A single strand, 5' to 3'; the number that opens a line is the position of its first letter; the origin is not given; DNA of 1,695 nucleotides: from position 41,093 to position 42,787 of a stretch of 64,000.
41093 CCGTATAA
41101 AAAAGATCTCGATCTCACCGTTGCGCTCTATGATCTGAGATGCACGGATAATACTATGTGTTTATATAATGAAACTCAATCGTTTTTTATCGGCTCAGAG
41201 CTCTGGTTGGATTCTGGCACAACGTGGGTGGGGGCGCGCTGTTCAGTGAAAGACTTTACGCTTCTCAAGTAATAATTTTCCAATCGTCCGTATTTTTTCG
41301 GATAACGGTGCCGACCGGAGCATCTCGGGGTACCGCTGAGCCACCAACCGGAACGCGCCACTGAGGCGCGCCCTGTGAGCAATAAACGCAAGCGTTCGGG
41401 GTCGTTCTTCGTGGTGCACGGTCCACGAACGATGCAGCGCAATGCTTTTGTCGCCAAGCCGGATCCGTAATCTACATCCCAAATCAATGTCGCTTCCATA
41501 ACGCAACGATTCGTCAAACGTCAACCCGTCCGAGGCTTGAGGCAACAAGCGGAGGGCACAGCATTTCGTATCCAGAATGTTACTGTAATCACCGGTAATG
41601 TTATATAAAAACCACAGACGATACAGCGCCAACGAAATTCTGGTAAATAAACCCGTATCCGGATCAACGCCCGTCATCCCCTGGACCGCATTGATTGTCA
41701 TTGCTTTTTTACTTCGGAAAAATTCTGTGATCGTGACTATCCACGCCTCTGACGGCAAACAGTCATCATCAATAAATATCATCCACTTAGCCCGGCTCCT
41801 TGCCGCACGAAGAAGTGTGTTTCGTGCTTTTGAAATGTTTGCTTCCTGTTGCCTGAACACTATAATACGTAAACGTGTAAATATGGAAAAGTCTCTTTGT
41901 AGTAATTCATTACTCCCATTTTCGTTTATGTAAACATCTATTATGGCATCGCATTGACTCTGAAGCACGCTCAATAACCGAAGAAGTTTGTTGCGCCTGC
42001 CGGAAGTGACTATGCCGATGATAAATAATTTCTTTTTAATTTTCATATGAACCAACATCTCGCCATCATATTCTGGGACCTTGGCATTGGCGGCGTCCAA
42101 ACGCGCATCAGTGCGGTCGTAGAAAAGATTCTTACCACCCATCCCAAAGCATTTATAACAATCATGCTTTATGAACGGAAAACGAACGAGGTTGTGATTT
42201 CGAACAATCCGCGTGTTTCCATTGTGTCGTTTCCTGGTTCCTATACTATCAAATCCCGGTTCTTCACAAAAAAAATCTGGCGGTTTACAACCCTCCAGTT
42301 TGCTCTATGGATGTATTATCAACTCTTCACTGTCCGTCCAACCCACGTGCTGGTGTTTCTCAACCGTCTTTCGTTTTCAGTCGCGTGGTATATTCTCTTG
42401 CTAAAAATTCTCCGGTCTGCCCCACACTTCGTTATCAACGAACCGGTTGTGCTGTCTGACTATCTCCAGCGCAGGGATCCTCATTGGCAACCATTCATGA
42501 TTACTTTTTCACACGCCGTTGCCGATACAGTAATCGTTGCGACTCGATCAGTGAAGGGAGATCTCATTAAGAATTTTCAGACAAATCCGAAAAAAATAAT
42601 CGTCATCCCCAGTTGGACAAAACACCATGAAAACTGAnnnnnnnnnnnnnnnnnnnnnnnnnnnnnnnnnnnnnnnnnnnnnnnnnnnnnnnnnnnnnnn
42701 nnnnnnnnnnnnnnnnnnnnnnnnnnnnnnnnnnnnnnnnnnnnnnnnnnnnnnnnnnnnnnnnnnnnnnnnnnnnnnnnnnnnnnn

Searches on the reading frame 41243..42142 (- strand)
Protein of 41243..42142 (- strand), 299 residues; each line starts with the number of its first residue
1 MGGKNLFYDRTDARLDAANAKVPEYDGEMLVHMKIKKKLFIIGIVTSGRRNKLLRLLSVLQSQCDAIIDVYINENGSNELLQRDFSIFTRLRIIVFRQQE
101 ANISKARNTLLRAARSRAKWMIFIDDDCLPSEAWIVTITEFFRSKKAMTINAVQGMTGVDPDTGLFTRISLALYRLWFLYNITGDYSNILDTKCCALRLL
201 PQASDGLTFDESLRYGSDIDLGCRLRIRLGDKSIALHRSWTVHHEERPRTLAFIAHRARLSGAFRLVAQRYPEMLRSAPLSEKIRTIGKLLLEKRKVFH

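Call 3: search_protein_families(library=pfam, proteins=[window:41243-42142:-], max_evalue=0.01)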
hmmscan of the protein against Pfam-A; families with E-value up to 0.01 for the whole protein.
window:41243-42142:- (299 aa): 2 families
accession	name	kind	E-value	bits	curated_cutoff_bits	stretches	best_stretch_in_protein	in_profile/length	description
PF00535.33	Glycos_transf_2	-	1.3e-08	35.4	23.3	1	44-153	4-115/168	Glycosyl transferase family 2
PF13641.12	Glyco_tranf_2_3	-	0.0013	19.2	27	1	89-228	58-197/230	Glycosyltransferase like family 2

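Call 4: search_protein_families(library=ncbifam, proteins=[window:41243-42142:-], max_evalue=0.01)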
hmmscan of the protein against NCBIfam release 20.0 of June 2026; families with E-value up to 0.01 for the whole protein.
window:41243-42142:- (299 aa): 4 families
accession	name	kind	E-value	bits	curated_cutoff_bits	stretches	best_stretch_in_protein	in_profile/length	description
TIGR03965.1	mycofact_glyco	equivalog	1.4e-11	44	280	2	49-143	85-180/467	mycofactocin biosynthesis glycosyltransferase MftF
NF041875.1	EPS_EpsD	equivalog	3.1e-09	36.7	370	1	44-145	5-107/325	exopolysaccharide biosynthesis glycosyltransferase EpsD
NF038302.1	EPS_HpsE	equivalog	5.7e-06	25.5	300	1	82-149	55-118/307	hormogonium polysaccharide biosynthesis glycosyltransferase HpsE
NF041394.1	GtaseAglG_Halo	equivalog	0.0018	17.6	440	1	59-150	24-115/304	glucosyl-dolichyl phosphate glucuronosyltransferase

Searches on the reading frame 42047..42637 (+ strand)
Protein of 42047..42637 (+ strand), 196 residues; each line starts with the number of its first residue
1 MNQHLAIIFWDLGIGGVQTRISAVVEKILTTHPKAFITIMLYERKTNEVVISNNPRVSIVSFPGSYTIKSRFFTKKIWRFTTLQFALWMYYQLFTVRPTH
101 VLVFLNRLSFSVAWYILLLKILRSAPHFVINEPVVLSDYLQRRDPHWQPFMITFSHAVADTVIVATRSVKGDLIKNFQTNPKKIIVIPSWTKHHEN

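Call 47: search_protein_families(library=pfam, proteins=[window:42047-42637:+], max_evalue=0.001)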
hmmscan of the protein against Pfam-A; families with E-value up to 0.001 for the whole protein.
window:42047-42637:+ (196 aa): 1 family
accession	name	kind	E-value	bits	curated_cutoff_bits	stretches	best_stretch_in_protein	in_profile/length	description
PF13439.12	Glyco_transf_4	-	0.00051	20.5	28.5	0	138-188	113-163/170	Glycosyltransferase Family 4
